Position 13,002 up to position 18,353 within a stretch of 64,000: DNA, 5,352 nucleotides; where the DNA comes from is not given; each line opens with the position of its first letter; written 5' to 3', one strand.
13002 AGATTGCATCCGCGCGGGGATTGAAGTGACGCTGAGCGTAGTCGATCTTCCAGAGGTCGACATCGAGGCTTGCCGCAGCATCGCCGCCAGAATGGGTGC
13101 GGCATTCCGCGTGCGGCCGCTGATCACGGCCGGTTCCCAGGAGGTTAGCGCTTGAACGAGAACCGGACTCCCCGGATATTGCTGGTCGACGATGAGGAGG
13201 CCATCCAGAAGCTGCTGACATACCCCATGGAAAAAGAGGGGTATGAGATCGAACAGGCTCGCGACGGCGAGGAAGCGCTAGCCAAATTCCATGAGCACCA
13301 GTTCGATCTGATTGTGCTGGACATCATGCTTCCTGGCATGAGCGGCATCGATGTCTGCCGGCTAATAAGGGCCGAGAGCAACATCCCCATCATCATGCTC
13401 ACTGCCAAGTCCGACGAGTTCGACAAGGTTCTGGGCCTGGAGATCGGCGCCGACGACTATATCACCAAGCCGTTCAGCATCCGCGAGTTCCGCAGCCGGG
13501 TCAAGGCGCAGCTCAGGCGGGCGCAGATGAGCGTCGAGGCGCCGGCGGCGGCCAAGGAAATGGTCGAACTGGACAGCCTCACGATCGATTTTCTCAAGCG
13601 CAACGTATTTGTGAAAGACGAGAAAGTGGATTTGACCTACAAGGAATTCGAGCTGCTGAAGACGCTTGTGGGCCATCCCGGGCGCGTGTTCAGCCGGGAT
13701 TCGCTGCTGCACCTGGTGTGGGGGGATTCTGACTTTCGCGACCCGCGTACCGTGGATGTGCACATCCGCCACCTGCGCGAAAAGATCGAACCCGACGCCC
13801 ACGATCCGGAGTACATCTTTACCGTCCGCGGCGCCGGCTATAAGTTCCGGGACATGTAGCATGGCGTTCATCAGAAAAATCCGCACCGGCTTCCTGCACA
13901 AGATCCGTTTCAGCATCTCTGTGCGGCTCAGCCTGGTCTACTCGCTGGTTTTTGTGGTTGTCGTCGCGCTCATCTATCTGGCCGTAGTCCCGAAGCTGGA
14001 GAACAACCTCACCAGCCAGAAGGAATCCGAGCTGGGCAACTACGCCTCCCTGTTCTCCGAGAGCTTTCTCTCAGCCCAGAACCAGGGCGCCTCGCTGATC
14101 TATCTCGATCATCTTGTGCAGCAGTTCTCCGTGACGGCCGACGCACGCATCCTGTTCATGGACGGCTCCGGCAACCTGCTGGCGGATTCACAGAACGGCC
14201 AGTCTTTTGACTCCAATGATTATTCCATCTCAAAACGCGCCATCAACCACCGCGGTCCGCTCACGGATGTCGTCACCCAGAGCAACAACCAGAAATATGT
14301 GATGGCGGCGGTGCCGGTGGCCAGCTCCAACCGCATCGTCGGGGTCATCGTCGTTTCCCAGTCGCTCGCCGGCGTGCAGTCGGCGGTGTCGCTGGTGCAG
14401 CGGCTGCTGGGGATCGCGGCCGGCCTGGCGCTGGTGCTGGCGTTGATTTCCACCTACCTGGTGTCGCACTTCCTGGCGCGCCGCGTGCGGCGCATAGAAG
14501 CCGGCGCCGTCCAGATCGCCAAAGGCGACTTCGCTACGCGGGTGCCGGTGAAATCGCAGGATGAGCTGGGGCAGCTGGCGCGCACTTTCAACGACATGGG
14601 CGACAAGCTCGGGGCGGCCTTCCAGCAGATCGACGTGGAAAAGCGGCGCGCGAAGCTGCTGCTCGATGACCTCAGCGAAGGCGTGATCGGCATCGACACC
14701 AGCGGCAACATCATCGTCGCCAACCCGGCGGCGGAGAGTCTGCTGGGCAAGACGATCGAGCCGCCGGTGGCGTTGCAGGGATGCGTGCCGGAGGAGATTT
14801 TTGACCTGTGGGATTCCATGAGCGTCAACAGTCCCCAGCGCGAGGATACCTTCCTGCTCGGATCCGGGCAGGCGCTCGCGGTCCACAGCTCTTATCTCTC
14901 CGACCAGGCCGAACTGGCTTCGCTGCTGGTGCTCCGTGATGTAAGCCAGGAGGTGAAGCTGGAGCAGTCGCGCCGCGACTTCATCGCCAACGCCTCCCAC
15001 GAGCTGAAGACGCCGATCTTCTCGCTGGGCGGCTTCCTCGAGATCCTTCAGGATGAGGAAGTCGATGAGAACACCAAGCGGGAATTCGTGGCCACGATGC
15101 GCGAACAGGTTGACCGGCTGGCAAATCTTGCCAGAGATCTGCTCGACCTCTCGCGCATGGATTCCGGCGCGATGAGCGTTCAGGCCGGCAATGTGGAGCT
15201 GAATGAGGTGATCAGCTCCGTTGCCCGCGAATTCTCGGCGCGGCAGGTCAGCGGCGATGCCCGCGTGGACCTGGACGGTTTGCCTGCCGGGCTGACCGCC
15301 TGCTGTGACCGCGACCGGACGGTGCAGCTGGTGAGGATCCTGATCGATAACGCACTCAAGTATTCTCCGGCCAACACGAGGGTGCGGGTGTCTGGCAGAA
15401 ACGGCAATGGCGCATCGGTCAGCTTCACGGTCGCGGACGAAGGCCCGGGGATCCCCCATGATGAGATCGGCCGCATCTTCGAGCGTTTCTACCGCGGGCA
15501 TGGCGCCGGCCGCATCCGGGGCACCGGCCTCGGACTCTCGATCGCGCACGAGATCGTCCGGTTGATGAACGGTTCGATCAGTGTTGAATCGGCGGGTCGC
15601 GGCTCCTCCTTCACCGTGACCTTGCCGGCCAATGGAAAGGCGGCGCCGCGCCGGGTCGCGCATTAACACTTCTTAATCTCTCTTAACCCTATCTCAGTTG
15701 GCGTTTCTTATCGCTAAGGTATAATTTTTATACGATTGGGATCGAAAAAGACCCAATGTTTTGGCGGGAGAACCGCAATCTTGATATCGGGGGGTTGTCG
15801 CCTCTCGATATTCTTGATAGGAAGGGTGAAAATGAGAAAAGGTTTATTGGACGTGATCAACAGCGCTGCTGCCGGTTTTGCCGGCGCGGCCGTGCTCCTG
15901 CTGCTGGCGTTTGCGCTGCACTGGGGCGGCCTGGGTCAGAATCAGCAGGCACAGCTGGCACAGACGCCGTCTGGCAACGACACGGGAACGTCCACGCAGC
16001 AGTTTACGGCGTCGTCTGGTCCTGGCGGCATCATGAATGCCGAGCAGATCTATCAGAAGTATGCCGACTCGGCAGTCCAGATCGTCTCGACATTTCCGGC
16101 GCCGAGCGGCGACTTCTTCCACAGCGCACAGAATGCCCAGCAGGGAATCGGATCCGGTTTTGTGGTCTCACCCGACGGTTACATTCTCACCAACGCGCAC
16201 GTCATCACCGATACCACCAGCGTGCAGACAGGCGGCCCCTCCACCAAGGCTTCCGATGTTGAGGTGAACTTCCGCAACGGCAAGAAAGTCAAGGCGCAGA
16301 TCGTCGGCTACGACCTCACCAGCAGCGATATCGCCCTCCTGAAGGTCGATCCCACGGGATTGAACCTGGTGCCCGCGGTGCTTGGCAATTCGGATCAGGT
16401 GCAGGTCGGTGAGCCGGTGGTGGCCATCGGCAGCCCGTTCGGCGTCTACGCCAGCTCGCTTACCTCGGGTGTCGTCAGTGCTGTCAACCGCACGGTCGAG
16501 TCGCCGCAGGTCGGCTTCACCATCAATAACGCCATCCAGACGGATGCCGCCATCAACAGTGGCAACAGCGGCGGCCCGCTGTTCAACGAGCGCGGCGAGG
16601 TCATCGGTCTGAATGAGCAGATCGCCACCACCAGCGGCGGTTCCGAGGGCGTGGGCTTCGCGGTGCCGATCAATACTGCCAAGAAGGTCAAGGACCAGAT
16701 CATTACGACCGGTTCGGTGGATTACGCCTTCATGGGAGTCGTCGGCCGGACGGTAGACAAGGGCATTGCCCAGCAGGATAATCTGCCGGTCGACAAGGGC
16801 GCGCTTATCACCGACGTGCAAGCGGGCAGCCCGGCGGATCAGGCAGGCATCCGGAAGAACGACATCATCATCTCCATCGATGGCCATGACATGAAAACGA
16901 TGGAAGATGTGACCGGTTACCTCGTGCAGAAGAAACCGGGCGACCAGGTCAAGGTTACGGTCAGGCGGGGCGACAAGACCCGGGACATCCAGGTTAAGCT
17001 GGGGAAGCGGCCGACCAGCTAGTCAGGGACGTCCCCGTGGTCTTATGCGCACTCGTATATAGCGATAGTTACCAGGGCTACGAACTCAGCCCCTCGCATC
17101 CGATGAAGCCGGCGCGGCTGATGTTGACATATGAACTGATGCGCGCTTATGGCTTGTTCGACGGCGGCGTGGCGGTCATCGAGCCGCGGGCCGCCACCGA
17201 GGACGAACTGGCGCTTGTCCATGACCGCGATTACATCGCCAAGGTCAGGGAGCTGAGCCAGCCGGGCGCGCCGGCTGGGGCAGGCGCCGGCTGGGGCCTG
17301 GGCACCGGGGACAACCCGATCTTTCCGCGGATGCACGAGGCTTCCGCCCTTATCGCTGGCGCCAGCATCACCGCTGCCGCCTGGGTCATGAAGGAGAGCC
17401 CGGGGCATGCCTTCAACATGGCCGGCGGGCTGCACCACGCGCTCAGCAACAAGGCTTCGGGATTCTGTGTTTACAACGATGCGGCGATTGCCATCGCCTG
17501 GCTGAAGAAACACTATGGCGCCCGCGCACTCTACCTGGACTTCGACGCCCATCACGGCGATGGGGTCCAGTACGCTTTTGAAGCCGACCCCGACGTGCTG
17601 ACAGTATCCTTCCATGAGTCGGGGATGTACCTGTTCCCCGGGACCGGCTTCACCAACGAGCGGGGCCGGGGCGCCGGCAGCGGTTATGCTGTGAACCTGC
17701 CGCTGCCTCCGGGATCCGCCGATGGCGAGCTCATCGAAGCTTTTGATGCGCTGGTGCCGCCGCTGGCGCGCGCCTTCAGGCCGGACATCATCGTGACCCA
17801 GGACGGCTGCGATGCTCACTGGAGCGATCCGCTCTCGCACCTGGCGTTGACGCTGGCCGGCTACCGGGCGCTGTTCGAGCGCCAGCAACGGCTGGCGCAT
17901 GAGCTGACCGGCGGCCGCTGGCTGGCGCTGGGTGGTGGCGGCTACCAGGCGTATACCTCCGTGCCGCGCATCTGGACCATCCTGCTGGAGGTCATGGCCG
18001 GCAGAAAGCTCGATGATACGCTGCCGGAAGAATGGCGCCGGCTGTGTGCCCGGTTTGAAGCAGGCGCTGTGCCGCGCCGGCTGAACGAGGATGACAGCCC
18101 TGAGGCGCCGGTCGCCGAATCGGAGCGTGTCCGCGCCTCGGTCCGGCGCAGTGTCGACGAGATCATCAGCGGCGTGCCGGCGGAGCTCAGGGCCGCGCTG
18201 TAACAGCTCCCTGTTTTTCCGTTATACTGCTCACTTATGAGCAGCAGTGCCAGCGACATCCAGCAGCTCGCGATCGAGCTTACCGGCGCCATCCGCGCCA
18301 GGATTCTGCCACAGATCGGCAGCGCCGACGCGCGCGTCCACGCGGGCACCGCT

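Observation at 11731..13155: Xylose-isomerase-like TIM-barrel protein paired with a minimal ~208-aa radical SAM enzyme upstream of an OmpR/HK-htrA module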

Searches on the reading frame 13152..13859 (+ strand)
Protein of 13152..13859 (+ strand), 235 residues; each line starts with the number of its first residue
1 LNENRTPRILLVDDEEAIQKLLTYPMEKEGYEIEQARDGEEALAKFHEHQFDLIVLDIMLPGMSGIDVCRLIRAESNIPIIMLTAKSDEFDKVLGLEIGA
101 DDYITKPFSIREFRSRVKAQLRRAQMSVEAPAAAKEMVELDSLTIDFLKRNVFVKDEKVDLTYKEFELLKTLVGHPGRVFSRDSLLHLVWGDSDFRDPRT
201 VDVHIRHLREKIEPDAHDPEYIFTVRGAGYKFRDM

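Call 3: search_protein_families(library=pfam, proteins=[window:13152-13859:+], max_evalue=0.01)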
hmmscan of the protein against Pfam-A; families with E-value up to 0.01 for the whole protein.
window:13152-13859:+ (235 aa): 3 families
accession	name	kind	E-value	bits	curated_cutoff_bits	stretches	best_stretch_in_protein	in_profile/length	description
PF00072.30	Response_reg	-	1.6e-33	115.6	30.2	1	9-117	1-110/111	Response regulator receiver domain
PF00486.34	Trans_reg_C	-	3.2e-29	101.3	26.2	1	157-232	2-77/77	Transcriptional regulatory protein, C terminal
PF23198.2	PDE8A_N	-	1.1e-05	25.9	29.6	1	6-87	9-95/147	PDE8A-like, N-terminal domain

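Call 4: search_protein_families(library=ncbifam, proteins=[window:13152-13859:+], max_evalue=0.01)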
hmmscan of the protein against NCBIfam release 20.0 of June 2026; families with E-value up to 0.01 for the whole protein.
window:13152-13859:+ (235 aa): 102 families (the best 25 are shown)
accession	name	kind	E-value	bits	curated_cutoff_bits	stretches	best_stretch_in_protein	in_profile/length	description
NF040534.1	resp_reg_YycF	equivalog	1.8e-77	259.7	340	1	8-234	2-229/231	response regulator YycF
NF045944.1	ResRegRpaBCyano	equivalog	1.4e-76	256.8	330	1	10-233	1-228/229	response regulator transcription factor RpaB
TIGR02154.1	PhoB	equivalog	9.4e-76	254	296.2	1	6-232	2-225/226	phosphate regulon transcriptional regulator PhoB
NF040689.1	MtrAB_MtrA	equivalog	9.4e-75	250.7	300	1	9-231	1-217/219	MtrAB system response regulator MtrA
NF008296.0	PRK11083.1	equivalog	3e-68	229.7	273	1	6-233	3-226/228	two-component system response regulator CreB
NF053854.1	RespRegPhoBBctds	equivalog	6.5e-68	228.5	270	1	9-232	1-224/225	two-component system response regulator PhoB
NF033120.0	vanR_FM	exception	7.5e-66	222.1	460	1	8-233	5-230/231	vancomycin resistance response regulator transcription factor, VanR-F/VanR-M family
NF033117.2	vanR_ACDEGLN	exception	4.1e-65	219.5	350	1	9-231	1-224/226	VanR-ABDEGLN family response regulator transcription factor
NF041733.1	resp_reg_CseB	equivalog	6.8e-63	212.1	350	1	8-233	2-227/228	two-component system response regulator CseB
NF007982.1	PRK10710.1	equivalog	3.5e-62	210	380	1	3-232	4-227/235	envelope stress response regulator BaeR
NF007005.1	PRK09468.1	equivalog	6.2e-61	205.8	331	1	5-232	2-231/237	osmolarity response regulator transcription factor OmpR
NF041209.1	resp_regPieR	equivalog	1.9e-58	197.8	450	1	8-233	2-228/231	two component system response regulator PieR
NF007546.0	PRK10161.1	equivalog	2e-57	194.4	471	1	8-233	4-226/229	phosphate response regulator transcription factor PhoB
NF008034.0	PRK10766.1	equivalog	1.7e-55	188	275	1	8-232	4-226/231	two-component system response regulator TorR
NF000401.1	vanR-A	exception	3.5e-54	183.7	500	1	8-232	4-229/231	vancomycin resistance response regulator transcription factor VanR-A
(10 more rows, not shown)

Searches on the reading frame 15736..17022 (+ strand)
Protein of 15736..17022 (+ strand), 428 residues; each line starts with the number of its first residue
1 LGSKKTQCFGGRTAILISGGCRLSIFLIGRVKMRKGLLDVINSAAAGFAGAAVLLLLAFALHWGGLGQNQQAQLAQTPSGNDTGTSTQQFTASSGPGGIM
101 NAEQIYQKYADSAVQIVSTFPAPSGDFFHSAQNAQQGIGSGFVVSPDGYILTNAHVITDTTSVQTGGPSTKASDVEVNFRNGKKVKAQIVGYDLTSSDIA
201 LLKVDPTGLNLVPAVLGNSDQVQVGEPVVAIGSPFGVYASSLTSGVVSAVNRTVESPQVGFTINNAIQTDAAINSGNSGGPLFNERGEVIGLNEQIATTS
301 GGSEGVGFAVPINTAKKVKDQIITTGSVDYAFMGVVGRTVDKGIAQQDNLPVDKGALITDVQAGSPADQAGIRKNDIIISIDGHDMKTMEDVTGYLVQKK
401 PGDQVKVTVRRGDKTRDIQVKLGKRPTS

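Call 55: search_protein_families(library=pfam, proteins=[window:15736-17022:+], max_evalue=0.001)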
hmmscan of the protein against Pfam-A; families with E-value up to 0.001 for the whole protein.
window:15736-17022:+ (428 aa): 7 families
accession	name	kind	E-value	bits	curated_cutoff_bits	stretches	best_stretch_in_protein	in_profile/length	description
PF13365.12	Trypsin_2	-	1.5e-37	130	27.6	1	139-292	1-144/144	Trypsin-like peptidase domain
PF00089.32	Trypsin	-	5.9e-23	82.3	20.6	1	116-317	1-218/220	Trypsin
PF13180.12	PDZ_2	-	2.3e-18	66.7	27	1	349-422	12-80/80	PDZ domain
PF17820.7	PDZ_6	-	7.7e-15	54.8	27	1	358-411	2-54/54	PDZ domain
PF00595.29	PDZ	-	6.9e-11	42.8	23.2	1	339-409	15-80/81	PDZ domain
PF10459.15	Peptidase_S46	-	6.4e-06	25.5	22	0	269-293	626-650/698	Peptidase S46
PF14685.13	PDZ_Tricorn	-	8.5e-05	22.9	25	1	360-420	26-88/88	Tricorn protease PDZ domain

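Call 63: search_protein_families(library=ncbifam, proteins=[window:15736-17022:+], max_evalue=0.00001)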
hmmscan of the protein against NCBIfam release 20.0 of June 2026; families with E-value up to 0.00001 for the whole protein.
window:15736-17022:+ (428 aa): 18 families
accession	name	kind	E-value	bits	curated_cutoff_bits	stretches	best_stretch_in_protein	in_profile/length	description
TIGR02037.1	degP_htrA_DO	subfamily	3.3e-91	306.4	416.2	1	130-426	53-331/434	Do family serine endopeptidase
NF047968.1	SerProtHtrA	equivalog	1.2e-80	271.6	470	1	76-422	29-357/357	serine protease HtrA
NF041521.1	HhoA_HhoB_HtrA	equivalog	3.6e-69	233.6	450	1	130-424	50-333/335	HhoA/HhoB/HtrA family serine endopeptidase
NF007526.1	PRK10139.1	equivalog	1.7e-57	195.1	756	1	132-425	84-362/456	serine endoprotease DegQ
TIGR02038.1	protease_degS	equivalog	3.2e-56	191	422.95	1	132-424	73-348/351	outer membrane-stress sensor serine endopeptidase DegS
NF050055.1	SerProtHtrAMycob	equivalog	6.4e-56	190.3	800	1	35-416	140-492/502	serine protease HtrA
NF040960.1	MamE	equivalog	6.8e-51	173.6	800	2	127-319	112-290/659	magnetosome formation protease MamE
NF008147.1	PRK10898.1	equivalog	1.3e-50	172.6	408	1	126-422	67-347/352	outer membrane-stress sensor serine endopeptidase DegS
NF008189.1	PRK10942.1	equivalog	5e-49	167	720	1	130-423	106-382/477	serine endoprotease DegP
NF053637.1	SerProtHtrAspr2045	equivalog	6e-47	160.4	650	1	53-424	14-388/394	serine protease HtrA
NF033740.0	MarP_fam_protase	equivalog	1.2e-17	64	250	1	132-322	206-374/390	MarP family serine protease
NF040961.1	MamO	equivalog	4.8e-15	54.9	800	1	102-316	63-261/648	magnetosome protein MamO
NF041199.1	trx7_PDZ_seleno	equivalog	6.3e-11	41.8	300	1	350-424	199-274/390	Trx7/PDZ domain-containing (seleno)protein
TIGR00225.1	prc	subfamily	7.6e-09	35.1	218.6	1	355-424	63-133/335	C-terminal processing peptidase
TIGR00054.1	TIGR00054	equivalog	1.4e-07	30.8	147.55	1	356-420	204-267/421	RIP metalloprotease RseP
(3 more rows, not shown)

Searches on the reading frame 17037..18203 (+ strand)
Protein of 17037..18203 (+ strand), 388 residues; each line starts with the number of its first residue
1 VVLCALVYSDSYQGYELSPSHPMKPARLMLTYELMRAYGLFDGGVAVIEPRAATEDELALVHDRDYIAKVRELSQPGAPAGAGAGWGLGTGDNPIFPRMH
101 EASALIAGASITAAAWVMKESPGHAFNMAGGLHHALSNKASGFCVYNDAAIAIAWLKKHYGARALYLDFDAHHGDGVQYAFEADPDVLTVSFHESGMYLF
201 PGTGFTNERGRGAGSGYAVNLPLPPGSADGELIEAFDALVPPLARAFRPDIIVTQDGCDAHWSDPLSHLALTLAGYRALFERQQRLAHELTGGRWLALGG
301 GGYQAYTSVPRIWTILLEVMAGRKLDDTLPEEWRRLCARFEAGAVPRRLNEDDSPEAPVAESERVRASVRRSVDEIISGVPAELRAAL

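Call 55: search_protein_families(library=pfam, proteins=[window:17037-18203:+], max_evalue=0.001)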
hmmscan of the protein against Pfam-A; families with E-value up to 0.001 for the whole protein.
window:17037-18203:+ (388 aa): 1 family
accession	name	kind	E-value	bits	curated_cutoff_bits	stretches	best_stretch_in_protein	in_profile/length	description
PF00850.24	Hist_deacetyl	-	6.2e-86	288.8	27.9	1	21-319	1-297/298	Histone deacetylase domain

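Call 63: search_protein_families(library=ncbifam, proteins=[window:17037-18203:+], max_evalue=0.00001)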
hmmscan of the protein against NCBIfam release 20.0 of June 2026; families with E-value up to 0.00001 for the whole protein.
window:17037-18203:+ (388 aa): 0 families
